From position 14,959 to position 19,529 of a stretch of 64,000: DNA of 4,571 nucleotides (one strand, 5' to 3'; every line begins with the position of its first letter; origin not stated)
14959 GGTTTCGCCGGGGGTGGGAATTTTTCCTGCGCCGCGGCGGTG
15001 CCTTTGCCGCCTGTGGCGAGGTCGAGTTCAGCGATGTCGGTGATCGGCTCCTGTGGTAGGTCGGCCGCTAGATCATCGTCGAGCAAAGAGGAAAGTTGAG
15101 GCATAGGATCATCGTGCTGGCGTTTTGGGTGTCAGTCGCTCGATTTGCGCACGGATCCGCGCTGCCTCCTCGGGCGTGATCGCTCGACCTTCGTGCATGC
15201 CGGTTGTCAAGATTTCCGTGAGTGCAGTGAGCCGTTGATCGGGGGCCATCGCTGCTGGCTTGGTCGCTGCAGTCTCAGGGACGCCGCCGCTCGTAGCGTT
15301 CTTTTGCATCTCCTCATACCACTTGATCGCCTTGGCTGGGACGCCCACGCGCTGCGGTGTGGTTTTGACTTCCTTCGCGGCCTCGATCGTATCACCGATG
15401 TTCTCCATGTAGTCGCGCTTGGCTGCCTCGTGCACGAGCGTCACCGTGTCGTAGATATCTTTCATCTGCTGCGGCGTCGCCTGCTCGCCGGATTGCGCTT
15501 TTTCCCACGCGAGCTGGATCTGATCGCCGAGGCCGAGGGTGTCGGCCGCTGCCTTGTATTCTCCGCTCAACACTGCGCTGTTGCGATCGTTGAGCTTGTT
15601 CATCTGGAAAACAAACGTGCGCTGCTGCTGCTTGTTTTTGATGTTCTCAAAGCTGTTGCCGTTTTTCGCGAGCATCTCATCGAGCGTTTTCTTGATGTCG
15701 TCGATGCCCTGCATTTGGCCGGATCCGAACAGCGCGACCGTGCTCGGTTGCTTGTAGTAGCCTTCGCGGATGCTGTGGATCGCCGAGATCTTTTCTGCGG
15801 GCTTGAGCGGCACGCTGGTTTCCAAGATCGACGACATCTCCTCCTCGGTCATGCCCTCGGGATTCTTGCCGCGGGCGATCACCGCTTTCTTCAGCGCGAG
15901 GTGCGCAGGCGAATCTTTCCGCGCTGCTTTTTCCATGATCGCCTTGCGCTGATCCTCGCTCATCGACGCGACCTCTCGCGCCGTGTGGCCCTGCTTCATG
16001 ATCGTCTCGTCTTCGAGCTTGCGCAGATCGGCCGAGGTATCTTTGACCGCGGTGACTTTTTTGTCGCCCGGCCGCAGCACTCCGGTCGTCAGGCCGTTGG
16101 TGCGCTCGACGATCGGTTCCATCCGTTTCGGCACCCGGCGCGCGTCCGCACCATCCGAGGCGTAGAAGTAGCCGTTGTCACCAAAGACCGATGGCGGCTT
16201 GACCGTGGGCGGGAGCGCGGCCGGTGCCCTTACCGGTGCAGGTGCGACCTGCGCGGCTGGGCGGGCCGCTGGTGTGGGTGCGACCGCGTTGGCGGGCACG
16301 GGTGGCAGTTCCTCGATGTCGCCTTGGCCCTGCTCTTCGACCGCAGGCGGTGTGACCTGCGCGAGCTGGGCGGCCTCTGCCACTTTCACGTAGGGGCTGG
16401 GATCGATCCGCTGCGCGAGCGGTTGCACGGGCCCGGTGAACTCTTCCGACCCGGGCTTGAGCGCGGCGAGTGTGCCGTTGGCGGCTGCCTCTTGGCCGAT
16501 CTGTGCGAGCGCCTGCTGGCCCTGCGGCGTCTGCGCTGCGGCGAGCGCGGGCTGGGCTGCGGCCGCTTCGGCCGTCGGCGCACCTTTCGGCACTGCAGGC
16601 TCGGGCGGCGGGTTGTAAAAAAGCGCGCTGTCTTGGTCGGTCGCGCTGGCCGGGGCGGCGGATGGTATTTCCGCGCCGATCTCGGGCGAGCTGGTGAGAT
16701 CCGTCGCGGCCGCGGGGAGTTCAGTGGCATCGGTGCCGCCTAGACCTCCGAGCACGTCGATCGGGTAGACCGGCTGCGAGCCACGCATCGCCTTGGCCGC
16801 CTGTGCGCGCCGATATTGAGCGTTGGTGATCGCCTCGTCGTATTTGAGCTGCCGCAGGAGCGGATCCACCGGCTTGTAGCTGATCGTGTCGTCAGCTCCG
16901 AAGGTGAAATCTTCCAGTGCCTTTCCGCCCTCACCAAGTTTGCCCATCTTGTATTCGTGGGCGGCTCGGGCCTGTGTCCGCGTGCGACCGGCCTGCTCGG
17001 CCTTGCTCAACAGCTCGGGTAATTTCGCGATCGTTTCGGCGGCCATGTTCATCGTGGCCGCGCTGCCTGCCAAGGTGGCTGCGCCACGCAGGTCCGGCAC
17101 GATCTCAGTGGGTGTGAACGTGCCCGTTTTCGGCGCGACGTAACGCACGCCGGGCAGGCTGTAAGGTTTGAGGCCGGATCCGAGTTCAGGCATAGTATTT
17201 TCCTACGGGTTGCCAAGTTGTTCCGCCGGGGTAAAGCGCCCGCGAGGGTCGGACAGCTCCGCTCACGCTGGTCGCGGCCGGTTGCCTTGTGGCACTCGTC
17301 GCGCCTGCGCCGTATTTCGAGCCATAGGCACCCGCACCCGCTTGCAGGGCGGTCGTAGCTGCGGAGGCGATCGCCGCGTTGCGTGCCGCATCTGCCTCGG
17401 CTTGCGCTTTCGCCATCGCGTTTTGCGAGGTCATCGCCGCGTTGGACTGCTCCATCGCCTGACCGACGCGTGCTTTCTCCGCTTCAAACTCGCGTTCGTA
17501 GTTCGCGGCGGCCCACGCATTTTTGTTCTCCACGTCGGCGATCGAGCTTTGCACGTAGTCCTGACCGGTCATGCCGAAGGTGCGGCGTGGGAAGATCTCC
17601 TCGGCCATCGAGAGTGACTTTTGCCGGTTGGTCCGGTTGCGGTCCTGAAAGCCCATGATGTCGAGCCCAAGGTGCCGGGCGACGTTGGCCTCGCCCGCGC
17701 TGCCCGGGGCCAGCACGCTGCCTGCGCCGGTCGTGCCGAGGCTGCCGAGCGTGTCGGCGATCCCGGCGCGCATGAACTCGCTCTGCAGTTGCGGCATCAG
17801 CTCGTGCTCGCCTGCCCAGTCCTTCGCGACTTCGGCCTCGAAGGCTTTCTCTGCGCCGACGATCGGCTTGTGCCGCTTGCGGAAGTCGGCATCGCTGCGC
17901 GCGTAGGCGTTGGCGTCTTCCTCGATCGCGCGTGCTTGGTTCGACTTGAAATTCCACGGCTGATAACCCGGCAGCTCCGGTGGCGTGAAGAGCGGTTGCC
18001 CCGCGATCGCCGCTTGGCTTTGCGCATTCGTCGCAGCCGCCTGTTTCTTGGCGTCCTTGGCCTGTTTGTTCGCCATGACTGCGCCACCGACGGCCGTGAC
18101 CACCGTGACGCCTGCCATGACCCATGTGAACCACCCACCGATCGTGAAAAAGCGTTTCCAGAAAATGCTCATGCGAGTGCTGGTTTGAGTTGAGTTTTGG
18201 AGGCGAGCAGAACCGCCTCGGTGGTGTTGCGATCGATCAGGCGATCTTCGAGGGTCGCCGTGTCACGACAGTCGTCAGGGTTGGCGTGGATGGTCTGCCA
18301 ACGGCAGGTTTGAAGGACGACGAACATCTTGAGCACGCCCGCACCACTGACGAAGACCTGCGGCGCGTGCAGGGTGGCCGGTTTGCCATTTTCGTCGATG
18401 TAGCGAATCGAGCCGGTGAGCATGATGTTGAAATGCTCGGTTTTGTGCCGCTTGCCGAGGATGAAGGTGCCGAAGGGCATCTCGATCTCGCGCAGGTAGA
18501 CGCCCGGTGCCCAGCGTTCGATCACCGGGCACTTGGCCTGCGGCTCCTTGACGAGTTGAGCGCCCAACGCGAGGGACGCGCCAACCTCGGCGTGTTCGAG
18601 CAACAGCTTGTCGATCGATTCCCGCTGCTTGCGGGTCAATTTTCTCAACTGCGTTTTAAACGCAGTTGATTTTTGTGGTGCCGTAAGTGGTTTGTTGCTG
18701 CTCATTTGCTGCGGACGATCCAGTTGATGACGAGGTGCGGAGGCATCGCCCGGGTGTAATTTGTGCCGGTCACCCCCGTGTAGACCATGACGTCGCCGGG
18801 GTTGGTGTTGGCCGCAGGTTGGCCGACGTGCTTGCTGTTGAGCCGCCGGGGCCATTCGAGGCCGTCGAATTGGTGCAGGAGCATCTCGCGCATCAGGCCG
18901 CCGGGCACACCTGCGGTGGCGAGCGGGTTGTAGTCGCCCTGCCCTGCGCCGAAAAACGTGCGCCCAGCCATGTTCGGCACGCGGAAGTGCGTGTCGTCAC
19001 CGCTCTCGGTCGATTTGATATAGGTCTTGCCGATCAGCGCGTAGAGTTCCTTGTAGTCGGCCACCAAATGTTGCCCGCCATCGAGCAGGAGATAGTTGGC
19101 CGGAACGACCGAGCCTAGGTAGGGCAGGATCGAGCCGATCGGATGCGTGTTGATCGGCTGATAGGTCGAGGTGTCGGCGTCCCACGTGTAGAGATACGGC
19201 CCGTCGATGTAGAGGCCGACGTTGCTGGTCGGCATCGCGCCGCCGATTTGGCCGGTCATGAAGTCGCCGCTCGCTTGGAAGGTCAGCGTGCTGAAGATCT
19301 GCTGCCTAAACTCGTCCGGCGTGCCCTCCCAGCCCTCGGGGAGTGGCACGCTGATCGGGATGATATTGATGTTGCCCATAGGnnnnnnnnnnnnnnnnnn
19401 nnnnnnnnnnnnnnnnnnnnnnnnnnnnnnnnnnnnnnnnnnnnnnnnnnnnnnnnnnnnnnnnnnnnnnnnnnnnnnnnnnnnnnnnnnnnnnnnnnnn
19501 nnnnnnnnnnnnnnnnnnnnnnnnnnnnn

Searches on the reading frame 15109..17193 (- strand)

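Call 8: search_protein_families(library=phrogs, proteins=[window:15109-17193:-])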
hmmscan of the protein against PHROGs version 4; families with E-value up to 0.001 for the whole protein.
window:15109-17193:- (694 aa): 1 family
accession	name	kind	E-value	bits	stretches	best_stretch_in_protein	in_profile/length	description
phrog_13634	-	unknown function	1.8e-05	24.8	1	526-634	260-365/403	-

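Call 61: search_protein_families(library=pfam, max_evalue=0.01, proteins=[window:15109-17193:-])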
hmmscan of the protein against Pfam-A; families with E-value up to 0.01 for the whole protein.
window:15109-17193:- (694 aa): 0 families

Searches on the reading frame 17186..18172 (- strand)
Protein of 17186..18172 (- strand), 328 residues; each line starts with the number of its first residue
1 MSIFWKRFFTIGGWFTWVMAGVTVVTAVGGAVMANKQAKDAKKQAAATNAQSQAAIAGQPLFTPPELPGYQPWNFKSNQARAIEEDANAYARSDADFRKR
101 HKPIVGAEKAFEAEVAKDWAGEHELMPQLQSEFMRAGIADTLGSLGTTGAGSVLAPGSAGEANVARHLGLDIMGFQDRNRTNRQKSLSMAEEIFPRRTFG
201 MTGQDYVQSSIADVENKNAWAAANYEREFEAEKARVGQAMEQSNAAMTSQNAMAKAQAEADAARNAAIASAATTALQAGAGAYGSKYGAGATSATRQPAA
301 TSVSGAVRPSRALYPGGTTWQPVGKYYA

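Call 61: search_protein_families(library=pfam, max_evalue=0.01, proteins=[window:17186-18172:-])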
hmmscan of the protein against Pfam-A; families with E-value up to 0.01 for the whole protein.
window:17186-18172:- (328 aa): 1 family
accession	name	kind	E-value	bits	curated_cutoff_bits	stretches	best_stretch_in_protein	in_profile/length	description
PF24072.1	T7_gp14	-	0.0089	16.4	27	1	15-56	4-42/187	T7 virus internal virion protein gp14 family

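Call 80: search_protein_families(library=phrogs, max_evalue=0.001, proteins=[window:17186-18172:-])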
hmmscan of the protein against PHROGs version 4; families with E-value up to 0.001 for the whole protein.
window:17186-18172:- (328 aa): 0 families

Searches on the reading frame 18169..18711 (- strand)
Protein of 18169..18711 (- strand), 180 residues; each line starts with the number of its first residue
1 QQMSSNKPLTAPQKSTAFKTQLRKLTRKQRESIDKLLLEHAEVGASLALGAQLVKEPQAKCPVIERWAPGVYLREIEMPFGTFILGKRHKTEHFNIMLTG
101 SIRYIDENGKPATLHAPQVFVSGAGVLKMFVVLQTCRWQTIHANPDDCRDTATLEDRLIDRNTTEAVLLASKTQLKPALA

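Call 61: search_protein_families(library=pfam, max_evalue=0.01, proteins=[window:18169-18711:-])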
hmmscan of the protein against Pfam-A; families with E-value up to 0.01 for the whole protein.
window:18169-18711:- (180 aa): 0 families

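Call 80: search_protein_families(library=phrogs, max_evalue=0.001, proteins=[window:18169-18711:-])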
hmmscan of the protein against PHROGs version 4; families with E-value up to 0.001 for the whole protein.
window:18169-18711:- (180 aa): 3 families
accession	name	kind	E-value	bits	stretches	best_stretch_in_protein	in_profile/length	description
phrog_12032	-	tail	3e-26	92.7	1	48-160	25-135/160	short tail fiber protein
phrog_34170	-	unknown function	3.7e-21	76.9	1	54-162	28-134/296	-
phrog_24280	-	tail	1.2e-19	71.5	1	24-171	11-154/169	tail fiber adhesin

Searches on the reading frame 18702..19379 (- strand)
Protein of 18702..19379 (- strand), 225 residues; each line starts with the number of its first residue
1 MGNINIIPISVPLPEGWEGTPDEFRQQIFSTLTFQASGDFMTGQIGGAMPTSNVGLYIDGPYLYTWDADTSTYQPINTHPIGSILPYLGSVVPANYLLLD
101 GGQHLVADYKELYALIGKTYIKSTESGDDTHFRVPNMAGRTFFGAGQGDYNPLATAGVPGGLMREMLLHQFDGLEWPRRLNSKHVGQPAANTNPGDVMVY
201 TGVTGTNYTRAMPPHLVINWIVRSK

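Call 60: search_protein_families(library=pfam, max_evalue=0.01, proteins=[window:18702-19379:-])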
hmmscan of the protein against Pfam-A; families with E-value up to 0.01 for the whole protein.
window:18702-19379:- (225 aa): 1 family
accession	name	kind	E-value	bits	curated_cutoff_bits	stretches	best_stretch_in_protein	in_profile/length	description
PF07484.17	Collar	-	2.7e-11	43.7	24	1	82-141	1-56/57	Phage Tail Collar Domain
